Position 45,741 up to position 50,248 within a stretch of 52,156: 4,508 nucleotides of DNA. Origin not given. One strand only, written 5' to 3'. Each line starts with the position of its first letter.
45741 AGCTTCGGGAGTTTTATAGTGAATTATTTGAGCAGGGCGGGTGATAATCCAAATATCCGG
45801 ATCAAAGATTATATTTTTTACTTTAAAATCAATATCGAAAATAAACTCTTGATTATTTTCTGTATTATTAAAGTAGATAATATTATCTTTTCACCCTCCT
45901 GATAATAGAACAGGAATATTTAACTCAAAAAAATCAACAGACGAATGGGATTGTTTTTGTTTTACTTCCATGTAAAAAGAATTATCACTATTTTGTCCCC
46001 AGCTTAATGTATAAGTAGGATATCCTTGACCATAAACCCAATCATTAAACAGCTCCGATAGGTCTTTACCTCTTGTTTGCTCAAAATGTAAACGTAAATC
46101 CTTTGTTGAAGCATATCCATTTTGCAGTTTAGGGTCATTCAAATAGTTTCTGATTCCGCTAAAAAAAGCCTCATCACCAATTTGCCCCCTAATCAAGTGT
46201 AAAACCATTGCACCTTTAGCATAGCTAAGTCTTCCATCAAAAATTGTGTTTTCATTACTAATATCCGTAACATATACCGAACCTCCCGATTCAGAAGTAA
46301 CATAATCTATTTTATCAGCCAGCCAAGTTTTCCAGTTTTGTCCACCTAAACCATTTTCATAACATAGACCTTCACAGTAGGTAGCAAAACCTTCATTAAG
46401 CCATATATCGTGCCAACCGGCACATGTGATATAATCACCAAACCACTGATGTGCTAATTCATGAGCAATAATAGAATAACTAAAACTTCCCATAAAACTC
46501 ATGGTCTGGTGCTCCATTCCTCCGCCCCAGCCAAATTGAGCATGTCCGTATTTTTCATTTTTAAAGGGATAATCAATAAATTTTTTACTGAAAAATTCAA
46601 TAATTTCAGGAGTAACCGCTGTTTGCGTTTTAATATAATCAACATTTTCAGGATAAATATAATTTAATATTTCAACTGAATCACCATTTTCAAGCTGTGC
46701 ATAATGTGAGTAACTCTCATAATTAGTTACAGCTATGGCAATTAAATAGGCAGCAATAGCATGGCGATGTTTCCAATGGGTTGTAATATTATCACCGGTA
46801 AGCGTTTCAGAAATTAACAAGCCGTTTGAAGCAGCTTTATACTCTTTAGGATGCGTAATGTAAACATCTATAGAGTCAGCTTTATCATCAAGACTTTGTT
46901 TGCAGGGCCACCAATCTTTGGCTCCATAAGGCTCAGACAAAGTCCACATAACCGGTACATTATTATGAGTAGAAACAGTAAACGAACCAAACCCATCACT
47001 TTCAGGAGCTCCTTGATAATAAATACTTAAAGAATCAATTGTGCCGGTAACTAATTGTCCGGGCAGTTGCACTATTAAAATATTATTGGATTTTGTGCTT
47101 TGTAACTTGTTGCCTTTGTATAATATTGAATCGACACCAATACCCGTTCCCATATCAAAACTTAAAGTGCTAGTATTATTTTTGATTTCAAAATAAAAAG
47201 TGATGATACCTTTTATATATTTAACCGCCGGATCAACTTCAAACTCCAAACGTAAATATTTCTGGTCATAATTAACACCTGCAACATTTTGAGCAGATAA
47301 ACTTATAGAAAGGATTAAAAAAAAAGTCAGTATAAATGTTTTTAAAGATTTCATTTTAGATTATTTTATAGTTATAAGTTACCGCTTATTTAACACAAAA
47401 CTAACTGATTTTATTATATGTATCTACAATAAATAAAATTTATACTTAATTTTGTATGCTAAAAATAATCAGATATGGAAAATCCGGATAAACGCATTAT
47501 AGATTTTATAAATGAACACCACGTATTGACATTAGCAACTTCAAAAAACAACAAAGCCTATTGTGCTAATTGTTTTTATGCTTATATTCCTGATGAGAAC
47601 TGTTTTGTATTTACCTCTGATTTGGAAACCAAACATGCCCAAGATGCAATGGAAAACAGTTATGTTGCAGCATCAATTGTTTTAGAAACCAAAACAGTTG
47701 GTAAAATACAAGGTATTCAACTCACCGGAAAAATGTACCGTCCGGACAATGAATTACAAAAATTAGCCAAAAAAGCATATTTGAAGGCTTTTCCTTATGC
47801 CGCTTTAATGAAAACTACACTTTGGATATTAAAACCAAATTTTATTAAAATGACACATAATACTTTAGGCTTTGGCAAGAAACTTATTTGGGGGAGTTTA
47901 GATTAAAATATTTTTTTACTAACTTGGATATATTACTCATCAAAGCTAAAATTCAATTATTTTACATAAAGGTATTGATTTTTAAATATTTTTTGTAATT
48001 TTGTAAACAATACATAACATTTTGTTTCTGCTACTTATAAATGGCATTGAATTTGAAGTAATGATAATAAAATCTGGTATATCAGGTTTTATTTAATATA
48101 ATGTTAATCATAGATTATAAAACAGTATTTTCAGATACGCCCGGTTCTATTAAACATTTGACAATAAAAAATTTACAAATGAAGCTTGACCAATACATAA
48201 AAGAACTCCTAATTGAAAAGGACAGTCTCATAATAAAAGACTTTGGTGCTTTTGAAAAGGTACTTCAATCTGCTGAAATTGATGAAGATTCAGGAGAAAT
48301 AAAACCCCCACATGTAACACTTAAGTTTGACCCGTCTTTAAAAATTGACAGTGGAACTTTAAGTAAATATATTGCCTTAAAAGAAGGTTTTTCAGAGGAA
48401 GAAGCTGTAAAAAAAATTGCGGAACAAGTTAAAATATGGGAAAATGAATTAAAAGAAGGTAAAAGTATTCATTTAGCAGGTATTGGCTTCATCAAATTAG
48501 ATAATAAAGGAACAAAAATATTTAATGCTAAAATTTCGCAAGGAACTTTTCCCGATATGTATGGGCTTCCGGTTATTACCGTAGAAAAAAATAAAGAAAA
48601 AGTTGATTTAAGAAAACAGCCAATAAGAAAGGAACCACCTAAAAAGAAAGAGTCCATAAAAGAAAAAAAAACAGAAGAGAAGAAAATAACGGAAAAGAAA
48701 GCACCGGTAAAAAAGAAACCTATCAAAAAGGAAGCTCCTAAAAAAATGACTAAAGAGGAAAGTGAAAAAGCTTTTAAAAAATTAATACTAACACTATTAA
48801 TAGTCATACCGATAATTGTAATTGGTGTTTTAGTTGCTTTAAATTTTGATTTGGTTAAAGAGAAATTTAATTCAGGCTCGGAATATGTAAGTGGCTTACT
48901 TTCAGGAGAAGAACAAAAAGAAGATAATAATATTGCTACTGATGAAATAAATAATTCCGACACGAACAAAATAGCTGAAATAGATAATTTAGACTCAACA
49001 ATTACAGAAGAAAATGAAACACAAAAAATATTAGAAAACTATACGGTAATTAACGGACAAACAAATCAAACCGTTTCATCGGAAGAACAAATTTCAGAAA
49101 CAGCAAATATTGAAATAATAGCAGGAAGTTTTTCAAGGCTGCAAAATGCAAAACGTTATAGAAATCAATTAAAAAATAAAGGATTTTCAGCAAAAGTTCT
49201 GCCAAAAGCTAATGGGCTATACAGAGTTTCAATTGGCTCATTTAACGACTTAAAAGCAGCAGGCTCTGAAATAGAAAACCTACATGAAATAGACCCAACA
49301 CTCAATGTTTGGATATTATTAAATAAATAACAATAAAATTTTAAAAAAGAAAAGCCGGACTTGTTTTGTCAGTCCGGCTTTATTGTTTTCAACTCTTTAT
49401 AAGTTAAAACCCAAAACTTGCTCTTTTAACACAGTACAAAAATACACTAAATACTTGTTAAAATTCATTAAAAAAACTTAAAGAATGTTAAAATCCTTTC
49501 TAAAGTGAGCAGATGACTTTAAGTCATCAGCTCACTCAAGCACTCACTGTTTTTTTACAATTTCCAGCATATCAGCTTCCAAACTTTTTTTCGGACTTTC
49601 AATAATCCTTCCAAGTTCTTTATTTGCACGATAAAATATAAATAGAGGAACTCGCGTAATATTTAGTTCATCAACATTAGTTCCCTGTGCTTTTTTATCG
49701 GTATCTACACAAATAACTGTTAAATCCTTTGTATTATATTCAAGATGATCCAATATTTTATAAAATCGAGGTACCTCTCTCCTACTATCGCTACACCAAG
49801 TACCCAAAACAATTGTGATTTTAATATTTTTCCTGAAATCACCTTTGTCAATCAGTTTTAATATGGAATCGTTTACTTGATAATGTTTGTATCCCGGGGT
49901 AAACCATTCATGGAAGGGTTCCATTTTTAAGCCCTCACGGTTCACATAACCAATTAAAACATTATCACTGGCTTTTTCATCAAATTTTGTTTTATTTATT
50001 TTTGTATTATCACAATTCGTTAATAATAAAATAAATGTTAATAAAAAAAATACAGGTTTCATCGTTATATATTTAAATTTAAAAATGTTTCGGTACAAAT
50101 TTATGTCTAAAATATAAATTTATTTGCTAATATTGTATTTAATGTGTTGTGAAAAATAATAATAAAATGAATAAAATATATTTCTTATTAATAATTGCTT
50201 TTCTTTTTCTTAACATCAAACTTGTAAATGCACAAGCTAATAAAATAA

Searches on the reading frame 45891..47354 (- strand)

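Call 66: search_protein_families(library=pfam, proteins=[window:45891-47354:-], max_evalue=0.0001)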
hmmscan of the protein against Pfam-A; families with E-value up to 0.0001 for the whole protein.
window:45891-47354:- (487 aa): 2 families
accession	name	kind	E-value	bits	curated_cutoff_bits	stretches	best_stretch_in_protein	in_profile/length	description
PF01433.26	Peptidase_M1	-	7.7e-33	114.4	27.7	1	294-439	69-218/218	Peptidase family M1 domain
PF17900.6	Peptidase_M1_N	-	4e-11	43.8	25.8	1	35-204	6-186/186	Peptidase M1 N-terminal domain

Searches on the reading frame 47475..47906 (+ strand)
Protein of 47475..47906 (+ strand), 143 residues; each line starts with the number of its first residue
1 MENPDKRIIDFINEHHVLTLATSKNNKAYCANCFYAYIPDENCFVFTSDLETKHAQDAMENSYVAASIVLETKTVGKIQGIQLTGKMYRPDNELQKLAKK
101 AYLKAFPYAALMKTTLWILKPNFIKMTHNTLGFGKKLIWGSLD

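Call 80: search_protein_families(library=pfam, proteins=[window:47475-47906:+], max_evalue=0.001)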
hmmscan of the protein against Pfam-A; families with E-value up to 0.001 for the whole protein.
window:47475-47906:+ (143 aa): 1 family
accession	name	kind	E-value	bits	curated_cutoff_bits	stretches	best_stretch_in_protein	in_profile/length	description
PF01243.27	PNPOx_N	-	0.00013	22.8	28.1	1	6-87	3-73/120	Pyridoxamine 5'-phosphate oxidase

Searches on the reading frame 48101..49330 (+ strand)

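Call 66: search_protein_families(library=pfam, proteins=[window:48101-49330:+], max_evalue=0.0001)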
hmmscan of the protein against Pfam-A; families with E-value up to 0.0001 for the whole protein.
window:48101-49330:+ (409 aa): 3 families
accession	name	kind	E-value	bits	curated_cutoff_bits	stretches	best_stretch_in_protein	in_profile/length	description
PF18175.6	HU-CCDC81_bac_2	-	2.3e-12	47.1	35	1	87-154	3-70/70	CCDC81-like prokaryotic HU domain 2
PF05036.18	SPOR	-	8.4e-12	45.7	21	1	339-395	7-65/76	SPOR domain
PF18174.6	HU-CCDC81_bac_1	-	2e-11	44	26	1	28-82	3-57/59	CCDC81-like prokaryotic HU domain 1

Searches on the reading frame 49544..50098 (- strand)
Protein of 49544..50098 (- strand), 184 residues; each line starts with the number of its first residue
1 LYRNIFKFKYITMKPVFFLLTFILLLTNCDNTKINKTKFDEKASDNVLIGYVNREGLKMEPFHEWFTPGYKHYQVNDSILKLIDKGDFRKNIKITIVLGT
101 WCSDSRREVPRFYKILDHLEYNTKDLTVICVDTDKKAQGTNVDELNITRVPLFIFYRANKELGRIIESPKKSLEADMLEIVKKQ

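Call 80: search_protein_families(library=pfam, proteins=[window:49544-50098:-], max_evalue=0.001)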
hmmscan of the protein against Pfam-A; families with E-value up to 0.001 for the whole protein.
window:49544-50098:- (184 aa): 2 families
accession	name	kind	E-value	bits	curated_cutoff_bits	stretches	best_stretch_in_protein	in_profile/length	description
PF14595.12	Thioredoxin_9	-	0.00018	21.8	25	1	70-172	23-121/129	Thioredoxin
PF00085.26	Thioredoxin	-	0.00034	21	23.5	1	99-174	27-98/103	Thioredoxin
